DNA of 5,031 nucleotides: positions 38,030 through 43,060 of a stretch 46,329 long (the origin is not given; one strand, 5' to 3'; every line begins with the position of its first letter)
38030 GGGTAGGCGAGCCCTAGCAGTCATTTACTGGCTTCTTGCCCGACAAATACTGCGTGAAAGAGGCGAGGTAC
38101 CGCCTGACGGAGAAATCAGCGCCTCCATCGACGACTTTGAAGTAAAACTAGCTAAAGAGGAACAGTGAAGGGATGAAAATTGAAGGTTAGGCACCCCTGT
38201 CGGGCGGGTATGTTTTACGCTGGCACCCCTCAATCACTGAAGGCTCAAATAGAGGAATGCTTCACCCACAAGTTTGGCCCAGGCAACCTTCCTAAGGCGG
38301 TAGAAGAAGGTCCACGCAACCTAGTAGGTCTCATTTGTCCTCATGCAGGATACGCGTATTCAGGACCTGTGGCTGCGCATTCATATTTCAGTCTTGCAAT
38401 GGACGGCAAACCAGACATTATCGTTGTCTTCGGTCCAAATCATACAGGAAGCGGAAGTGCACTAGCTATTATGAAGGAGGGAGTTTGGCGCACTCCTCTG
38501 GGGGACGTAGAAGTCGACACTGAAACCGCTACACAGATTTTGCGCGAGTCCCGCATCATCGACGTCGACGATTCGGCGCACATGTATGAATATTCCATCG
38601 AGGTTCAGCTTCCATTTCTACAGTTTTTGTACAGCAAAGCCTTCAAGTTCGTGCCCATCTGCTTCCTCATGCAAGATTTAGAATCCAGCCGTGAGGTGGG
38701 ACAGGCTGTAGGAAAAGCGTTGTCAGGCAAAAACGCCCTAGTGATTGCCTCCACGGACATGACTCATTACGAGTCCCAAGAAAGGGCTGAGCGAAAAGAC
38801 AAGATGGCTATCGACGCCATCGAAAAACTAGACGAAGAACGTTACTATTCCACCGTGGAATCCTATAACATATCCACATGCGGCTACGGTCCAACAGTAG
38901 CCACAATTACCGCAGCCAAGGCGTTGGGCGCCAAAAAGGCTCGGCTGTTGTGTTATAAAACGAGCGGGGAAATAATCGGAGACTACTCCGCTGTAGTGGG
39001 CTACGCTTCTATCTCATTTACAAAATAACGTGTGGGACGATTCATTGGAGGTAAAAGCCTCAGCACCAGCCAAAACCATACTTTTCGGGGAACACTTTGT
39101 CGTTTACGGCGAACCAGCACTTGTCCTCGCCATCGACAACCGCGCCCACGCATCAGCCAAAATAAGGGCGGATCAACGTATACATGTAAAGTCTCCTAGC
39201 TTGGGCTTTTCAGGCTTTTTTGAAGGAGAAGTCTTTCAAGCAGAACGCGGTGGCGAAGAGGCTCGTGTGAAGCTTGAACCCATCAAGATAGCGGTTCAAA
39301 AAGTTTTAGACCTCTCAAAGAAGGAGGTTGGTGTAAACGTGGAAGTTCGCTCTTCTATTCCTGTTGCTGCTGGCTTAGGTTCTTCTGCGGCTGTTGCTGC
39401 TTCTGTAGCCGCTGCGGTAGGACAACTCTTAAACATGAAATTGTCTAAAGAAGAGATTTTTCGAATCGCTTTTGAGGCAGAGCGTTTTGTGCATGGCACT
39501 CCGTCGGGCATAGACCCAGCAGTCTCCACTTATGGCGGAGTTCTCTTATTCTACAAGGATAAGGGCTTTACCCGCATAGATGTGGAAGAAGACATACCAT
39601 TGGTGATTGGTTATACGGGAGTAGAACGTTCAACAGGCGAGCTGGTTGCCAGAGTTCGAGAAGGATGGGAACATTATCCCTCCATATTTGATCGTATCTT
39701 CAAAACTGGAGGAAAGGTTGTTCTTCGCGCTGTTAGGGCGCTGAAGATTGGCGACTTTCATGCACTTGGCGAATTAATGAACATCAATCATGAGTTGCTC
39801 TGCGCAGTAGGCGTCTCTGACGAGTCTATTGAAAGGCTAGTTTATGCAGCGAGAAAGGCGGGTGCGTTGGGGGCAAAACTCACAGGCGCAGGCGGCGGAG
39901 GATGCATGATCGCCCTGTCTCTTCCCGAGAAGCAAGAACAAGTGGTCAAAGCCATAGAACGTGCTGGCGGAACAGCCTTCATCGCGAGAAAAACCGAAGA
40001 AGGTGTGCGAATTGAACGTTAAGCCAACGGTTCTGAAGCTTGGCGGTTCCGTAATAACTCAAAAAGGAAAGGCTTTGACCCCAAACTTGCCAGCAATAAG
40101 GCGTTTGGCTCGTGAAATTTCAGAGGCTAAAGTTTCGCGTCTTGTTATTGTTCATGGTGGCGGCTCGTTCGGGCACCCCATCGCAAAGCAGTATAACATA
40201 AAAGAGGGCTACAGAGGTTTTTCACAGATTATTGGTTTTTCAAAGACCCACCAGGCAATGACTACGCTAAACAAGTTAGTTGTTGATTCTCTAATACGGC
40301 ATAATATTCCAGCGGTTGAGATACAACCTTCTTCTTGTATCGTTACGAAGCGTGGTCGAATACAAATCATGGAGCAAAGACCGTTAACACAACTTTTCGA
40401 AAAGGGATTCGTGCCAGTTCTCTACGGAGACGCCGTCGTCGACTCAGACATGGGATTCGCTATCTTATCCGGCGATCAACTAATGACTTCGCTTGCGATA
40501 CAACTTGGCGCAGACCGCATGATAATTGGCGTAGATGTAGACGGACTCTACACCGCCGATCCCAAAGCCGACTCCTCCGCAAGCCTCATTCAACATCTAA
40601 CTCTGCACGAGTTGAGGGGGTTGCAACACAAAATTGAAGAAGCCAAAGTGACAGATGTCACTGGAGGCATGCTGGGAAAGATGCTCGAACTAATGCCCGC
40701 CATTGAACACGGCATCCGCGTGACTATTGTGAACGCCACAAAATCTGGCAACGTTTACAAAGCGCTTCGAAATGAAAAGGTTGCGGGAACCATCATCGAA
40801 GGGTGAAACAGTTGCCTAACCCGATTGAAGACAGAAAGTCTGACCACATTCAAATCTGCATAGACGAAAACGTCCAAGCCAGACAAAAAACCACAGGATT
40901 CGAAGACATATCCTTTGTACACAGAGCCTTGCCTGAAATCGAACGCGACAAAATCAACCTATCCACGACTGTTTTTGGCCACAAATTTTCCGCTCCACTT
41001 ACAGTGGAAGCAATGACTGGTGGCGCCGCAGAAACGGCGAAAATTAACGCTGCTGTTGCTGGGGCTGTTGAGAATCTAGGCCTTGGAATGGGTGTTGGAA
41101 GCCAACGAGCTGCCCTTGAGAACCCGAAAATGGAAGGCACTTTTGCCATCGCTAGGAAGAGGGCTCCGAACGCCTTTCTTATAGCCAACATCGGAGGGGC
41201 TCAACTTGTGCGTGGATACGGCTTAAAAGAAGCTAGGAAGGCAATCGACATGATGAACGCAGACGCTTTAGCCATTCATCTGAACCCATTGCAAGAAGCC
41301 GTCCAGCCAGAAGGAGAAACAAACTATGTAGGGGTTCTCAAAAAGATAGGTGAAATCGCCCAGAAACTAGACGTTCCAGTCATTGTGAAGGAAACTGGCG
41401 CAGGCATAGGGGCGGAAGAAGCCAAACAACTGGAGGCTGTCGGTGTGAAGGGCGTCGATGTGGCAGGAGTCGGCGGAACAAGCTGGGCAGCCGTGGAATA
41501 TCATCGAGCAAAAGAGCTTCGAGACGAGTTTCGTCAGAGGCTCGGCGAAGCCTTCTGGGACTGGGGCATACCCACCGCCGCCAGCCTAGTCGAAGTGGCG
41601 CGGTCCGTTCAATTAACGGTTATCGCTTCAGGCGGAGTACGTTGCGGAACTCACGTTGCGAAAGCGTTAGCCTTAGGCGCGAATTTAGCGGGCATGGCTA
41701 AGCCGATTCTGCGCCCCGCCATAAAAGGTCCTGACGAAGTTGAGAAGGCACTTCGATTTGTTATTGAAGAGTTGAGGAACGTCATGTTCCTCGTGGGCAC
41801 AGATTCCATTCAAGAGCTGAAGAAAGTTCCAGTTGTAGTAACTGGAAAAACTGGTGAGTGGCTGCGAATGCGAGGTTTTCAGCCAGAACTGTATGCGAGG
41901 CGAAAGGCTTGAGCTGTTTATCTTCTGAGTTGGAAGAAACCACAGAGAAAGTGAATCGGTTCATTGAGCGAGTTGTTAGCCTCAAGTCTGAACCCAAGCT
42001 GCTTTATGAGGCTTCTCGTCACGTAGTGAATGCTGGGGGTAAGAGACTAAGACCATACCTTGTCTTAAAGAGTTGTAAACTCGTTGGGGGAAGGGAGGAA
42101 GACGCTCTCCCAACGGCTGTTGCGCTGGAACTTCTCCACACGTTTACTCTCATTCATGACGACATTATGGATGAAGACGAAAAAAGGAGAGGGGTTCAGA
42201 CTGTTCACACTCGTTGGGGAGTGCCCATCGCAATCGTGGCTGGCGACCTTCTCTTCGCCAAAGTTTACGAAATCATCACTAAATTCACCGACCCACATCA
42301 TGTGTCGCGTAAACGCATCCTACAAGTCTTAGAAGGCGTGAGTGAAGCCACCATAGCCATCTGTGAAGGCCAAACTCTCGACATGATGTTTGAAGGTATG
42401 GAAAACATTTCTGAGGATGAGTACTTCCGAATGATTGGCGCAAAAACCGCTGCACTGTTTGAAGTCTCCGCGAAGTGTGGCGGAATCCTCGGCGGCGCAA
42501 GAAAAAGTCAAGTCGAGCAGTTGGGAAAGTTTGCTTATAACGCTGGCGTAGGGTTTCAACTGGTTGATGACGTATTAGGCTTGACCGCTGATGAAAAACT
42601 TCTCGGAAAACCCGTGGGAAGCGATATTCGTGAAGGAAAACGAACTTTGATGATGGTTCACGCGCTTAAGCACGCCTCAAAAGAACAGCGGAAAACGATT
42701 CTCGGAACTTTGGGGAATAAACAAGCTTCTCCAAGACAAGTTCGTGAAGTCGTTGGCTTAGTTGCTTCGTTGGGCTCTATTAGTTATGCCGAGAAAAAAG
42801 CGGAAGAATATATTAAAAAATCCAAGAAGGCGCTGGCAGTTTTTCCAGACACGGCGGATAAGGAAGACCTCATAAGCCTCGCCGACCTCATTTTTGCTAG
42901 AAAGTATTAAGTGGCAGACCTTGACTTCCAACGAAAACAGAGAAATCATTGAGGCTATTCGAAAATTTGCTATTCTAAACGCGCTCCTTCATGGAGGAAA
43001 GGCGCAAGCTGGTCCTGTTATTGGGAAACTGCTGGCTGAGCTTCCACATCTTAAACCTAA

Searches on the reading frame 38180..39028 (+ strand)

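Call 51: search_protein_families(library=pfam, proteins=[window:38180-39028:+], max_evalue=0.0001)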
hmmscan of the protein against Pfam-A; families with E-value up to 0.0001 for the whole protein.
window:38180-39028:+ (282 aa): 2 families
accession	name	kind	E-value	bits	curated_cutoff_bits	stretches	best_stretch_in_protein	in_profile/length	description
PF01875.22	Memo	-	4e-84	282.4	27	1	6-278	2-268/269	Memo-like protein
PF02900.23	LigB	-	1.6e-07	31.1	26.3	1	75-212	40-194/269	Catalytic LigB subunit of aromatic ring-opening dioxygenase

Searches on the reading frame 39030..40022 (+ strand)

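Call 51: search_protein_families(library=pfam, proteins=[window:39030-40022:+], max_evalue=0.0001)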
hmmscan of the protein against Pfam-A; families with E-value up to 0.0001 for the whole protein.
window:39030-40022:+ (330 aa): 3 families
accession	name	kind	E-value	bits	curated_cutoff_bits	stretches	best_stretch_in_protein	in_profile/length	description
PF00288.32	GHMP_kinases_N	-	2.1e-21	76.3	22.3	1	89-170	7-87/87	GHMP kinases N terminal domain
PF08544.19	GHMP_kinases_C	-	8.4e-17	61.8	21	1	235-312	2-82/85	GHMP kinases C terminal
PF22700.2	MVD-like_N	-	1.8e-08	34.6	27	1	83-147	63-128/157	Diphosphomevalonate decarboxylase-like N-terminal domain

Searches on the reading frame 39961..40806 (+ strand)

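Call 51: search_protein_families(library=pfam, proteins=[window:39961-40806:+], max_evalue=0.0001)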
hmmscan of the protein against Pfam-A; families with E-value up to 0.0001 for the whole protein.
window:39961-40806:+ (281 aa): 1 family
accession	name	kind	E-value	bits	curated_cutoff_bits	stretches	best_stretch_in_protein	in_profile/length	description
PF00696.33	AA_kinase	-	2.1e-50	172.1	24.9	1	22-258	2-234/234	Amino acid kinase family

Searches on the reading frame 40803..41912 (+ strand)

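Call 51: search_protein_families(library=pfam, proteins=[window:40803-41912:+], max_evalue=0.0001)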
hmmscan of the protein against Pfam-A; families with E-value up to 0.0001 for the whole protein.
window:40803-41912:+ (369 aa): 1 family
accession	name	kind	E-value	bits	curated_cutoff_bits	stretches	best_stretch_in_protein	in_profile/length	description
PF01070.24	FMN_dh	-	3.7e-30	105.6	24.9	2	179-341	207-345/350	FMN-dependent dehydrogenase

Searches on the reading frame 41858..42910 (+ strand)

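Call 51: search_protein_families(library=pfam, proteins=[window:41858-42910:+], max_evalue=0.0001)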
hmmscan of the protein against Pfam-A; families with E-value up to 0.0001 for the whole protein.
window:41858-42910:+ (350 aa): 1 family
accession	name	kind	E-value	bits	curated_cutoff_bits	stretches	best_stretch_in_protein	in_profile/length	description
PF00348.22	polyprenyl_synt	-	3.3e-76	256.3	27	1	47-300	2-249/251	Polyprenyl synthetase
